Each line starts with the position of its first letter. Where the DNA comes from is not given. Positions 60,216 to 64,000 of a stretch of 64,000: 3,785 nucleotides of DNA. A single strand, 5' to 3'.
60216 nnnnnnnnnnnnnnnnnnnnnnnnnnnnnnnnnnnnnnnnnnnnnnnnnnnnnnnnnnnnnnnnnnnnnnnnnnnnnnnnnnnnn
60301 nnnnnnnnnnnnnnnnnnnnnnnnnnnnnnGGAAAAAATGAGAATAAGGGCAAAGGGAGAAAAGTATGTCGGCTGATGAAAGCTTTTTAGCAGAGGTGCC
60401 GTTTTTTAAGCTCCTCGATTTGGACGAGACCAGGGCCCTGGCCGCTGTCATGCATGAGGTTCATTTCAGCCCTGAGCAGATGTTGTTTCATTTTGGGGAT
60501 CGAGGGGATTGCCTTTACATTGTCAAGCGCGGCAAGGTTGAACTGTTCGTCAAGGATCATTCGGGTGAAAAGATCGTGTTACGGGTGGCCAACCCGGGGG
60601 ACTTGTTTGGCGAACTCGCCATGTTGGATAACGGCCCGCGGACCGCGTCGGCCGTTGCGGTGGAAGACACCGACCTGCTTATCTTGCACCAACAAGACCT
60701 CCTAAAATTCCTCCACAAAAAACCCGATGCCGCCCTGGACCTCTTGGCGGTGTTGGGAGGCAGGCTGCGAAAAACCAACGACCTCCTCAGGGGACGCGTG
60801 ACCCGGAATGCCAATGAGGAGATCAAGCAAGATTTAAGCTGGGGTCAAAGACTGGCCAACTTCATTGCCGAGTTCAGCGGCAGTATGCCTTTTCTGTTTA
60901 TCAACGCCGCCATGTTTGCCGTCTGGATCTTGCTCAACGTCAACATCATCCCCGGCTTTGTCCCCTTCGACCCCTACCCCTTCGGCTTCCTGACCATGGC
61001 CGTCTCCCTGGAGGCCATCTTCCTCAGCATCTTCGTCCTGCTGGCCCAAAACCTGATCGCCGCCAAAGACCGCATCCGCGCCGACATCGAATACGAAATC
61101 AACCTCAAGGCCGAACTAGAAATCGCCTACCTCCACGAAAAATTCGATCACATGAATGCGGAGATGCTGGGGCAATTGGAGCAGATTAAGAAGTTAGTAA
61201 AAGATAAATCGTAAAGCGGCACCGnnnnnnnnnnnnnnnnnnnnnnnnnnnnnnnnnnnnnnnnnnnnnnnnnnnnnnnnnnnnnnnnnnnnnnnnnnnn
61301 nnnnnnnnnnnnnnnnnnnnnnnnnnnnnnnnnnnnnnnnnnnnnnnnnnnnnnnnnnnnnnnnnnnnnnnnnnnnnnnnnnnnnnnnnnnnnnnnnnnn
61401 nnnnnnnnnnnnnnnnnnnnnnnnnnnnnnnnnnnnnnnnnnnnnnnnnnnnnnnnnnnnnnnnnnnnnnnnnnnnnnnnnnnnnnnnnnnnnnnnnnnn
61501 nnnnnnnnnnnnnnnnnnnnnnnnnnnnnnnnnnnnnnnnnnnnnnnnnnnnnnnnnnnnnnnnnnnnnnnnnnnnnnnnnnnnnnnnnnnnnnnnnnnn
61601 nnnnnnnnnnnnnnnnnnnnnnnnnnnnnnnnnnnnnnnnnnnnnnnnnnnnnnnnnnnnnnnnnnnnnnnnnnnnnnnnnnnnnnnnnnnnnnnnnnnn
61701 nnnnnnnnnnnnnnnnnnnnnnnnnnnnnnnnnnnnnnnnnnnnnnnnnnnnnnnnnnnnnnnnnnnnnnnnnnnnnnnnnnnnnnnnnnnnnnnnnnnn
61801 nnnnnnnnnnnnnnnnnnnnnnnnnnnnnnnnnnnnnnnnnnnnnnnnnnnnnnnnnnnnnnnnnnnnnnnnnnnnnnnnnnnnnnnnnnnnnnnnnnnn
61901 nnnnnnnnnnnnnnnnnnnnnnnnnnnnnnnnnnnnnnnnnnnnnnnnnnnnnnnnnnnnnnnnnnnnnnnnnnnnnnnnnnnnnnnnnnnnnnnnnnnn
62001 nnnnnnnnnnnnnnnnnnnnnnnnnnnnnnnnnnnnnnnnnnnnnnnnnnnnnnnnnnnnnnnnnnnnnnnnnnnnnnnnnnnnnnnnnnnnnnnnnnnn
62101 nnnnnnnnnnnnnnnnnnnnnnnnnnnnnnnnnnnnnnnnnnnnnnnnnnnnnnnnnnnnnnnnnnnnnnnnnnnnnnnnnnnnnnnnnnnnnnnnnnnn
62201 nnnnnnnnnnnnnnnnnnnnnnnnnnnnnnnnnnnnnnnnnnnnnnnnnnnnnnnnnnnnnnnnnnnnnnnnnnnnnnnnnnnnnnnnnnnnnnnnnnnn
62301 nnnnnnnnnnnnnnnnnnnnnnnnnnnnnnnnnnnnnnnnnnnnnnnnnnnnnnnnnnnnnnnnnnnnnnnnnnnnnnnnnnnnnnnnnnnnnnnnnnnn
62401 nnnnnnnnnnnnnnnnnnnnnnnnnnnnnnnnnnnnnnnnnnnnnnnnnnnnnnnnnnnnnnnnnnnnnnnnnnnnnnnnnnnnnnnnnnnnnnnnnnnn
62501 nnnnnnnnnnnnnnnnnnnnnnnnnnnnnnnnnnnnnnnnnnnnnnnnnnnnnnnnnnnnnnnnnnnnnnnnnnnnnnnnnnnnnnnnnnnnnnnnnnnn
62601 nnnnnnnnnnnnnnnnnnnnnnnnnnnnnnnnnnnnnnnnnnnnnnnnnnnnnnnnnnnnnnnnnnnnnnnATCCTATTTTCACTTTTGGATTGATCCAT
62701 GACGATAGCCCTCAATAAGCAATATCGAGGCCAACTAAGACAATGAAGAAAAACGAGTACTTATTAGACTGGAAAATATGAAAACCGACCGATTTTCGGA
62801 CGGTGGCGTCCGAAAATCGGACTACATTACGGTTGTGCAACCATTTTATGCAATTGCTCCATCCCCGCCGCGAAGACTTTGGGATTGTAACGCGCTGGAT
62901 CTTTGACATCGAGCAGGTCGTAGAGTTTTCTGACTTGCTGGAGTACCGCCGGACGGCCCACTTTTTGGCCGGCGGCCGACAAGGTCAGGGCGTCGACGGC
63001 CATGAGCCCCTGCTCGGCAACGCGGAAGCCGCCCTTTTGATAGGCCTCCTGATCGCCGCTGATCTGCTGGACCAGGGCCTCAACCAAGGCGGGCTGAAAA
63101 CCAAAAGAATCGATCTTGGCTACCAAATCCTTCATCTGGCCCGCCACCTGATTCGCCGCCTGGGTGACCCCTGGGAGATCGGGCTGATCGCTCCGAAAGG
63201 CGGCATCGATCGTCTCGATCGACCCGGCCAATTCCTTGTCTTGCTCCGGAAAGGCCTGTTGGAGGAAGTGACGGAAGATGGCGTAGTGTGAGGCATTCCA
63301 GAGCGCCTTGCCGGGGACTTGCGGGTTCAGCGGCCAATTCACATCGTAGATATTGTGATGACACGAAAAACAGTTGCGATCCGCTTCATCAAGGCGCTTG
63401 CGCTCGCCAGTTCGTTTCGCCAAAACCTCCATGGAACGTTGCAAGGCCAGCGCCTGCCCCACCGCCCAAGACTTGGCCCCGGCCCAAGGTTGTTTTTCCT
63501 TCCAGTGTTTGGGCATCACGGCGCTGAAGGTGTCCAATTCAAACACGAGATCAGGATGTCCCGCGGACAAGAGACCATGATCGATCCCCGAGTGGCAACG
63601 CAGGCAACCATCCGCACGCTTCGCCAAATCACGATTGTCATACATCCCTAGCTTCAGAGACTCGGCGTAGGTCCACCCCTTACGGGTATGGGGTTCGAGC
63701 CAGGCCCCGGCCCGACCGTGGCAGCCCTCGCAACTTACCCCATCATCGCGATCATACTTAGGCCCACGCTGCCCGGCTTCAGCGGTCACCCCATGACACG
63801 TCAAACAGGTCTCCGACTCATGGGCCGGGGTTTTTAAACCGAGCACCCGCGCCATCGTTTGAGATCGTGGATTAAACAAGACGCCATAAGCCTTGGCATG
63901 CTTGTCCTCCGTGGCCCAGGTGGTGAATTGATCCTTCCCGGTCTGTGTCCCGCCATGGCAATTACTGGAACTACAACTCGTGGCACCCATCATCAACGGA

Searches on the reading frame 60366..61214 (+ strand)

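Call 65: search_protein_families(library=pfam, proteins=[window:60366-61214:+], max_evalue=0.00001)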
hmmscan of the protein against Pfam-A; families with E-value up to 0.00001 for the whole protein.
window:60366-61214:+ (282 aa): 2 families
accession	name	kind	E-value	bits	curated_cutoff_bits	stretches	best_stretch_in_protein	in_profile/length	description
PF06210.16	DUF1003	-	1.5e-29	102.7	27.4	1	172-270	2-99/103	Protein of unknown function (DUF1003)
PF00027.35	cNMP_binding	-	3.1e-25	88.4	27.5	1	32-118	2-88/89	Cyclic nucleotide-binding domain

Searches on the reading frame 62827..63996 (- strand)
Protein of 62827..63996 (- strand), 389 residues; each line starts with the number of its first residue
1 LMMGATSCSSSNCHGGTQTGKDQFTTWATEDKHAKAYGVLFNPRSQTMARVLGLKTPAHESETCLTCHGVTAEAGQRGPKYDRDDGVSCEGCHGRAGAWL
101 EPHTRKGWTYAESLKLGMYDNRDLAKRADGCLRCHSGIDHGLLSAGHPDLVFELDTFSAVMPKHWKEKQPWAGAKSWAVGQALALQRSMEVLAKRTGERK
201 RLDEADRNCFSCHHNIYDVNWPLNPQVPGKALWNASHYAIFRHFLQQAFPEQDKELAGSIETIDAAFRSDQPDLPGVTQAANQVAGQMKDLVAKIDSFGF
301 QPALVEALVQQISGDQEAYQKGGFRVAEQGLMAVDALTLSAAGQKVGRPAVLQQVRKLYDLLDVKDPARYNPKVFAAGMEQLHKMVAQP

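Call 65: search_protein_families(library=pfam, proteins=[window:62827-63996:-], max_evalue=0.00001)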
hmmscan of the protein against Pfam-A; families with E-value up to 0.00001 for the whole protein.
window:62827-63996:- (389 aa): 2 families
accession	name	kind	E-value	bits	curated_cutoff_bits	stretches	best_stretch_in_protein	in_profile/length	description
PF13435.11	Cytochrome_C554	-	3e-09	38.1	20.8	1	11-94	3-84/84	Cytochrome c554 and c-prime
PF14522.11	Cytochrome_C7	-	2.7e-06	27.5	24.8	0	60-136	12-67/67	Cytochrome c7 and related cytochrome c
